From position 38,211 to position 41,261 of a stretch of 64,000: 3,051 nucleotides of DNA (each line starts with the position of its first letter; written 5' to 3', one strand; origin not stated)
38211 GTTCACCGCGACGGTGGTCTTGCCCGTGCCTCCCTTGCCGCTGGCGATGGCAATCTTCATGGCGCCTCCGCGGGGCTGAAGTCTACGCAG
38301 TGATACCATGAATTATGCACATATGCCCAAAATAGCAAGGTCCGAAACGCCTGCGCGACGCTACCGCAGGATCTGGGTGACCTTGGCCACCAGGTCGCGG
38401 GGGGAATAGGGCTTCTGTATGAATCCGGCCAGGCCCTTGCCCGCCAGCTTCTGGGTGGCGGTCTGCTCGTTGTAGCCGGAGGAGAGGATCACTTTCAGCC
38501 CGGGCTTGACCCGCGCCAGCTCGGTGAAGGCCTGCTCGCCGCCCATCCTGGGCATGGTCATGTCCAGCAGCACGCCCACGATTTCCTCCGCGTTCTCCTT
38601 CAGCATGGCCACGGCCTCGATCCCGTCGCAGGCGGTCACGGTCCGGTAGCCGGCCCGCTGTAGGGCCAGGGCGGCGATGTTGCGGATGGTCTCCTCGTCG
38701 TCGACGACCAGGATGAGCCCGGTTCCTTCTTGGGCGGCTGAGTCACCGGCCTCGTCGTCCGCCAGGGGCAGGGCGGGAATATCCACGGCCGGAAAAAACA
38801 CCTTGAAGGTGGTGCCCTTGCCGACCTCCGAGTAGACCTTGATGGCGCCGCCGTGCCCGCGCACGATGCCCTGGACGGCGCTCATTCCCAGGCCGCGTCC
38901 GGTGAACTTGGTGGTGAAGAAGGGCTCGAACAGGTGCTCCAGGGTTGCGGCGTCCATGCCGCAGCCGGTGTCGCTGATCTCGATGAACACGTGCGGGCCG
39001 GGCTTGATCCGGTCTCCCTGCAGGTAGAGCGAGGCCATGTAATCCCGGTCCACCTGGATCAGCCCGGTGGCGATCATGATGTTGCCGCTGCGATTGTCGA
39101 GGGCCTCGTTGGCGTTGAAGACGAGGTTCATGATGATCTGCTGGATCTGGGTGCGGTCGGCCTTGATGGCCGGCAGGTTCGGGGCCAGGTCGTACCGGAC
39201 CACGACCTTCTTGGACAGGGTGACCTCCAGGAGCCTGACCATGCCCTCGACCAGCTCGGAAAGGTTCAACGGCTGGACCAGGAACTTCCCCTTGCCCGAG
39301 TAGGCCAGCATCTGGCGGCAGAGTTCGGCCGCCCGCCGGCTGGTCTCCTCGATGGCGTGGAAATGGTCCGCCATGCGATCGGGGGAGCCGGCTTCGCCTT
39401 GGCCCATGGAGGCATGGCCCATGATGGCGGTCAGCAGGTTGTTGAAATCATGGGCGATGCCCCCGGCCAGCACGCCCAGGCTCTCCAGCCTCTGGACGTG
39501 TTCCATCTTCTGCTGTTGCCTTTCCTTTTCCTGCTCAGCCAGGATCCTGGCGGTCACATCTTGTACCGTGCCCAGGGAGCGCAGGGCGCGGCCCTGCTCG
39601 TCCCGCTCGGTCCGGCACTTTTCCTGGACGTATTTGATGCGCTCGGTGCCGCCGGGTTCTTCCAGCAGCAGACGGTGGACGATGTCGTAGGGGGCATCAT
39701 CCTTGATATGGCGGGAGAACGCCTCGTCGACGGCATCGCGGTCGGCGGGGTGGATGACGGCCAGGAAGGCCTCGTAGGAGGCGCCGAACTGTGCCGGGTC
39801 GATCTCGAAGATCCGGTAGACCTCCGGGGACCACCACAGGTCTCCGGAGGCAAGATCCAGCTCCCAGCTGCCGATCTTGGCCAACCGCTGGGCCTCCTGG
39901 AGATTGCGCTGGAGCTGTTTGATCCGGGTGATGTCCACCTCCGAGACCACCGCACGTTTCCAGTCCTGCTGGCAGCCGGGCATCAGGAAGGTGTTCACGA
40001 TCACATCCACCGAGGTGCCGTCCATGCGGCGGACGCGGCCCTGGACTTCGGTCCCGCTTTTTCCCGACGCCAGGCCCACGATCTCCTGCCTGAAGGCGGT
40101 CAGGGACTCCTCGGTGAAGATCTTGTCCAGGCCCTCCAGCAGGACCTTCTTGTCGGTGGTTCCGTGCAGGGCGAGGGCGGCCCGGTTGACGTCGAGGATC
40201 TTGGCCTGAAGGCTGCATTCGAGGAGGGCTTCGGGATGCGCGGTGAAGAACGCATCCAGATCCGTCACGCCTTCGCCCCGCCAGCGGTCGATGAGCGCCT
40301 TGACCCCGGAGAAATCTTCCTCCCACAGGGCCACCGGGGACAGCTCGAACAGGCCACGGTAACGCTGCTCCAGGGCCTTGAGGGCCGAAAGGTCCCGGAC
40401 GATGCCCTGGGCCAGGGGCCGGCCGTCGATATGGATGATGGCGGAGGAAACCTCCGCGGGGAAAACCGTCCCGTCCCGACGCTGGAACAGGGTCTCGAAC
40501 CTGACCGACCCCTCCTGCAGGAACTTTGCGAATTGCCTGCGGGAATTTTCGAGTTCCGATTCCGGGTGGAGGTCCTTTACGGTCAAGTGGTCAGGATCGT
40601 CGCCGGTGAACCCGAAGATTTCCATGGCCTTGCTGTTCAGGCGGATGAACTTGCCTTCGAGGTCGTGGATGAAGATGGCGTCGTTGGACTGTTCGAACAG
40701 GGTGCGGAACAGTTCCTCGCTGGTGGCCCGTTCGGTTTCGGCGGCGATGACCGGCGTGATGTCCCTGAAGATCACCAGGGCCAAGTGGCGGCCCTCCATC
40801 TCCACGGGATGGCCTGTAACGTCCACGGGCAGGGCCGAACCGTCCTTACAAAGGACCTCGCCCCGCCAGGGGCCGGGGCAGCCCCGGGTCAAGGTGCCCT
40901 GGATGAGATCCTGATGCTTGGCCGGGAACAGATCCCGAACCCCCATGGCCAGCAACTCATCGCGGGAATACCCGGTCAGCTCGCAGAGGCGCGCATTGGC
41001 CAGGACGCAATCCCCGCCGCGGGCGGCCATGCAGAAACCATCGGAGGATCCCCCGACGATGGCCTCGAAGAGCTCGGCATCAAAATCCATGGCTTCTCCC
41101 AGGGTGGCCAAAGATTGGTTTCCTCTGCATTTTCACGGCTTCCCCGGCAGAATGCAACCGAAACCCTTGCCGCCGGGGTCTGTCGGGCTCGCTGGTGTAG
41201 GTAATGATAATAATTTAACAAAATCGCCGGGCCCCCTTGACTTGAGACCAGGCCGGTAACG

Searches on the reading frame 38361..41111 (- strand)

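Call 96: search_protein_families(library=pfam, proteins=[window:38361-41111:-], max_evalue=0.0001)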
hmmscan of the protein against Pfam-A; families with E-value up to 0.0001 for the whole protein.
window:38361-41111:- (916 aa): 8 families
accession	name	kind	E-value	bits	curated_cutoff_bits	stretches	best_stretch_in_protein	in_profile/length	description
PF13426.13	PAS_9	-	1.1e-31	109.6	27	2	24-119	2-102/103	PAS domain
PF08447.18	PAS_3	-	7.1e-24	84.3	25.6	1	426-516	3-89/89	PAS fold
PF00989.32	PAS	-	2.5e-23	82.7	22.6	2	14-118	2-113/113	PAS fold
PF08448.16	PAS_4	-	6.3e-23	81.5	23.1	2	139-242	1-106/110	PAS fold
PF13188.13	PAS_8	-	8.7e-22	76.7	21.8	1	133-186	1-55/65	PAS domain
PF00072.30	Response_reg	-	1.5e-20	73.9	30.2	1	800-911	1-110/111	Response regulator receiver domain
PF02518.31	HATPase_c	-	3.1e-20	73.1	26.4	1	652-775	2-109/111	Histidine kinase-, DNA gyrase B-, and HSP90-like ATPase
PF00512.31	HisKA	-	6.7e-08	32.9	26.9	1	548-605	5-61/66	His Kinase A (phospho-acceptor) domain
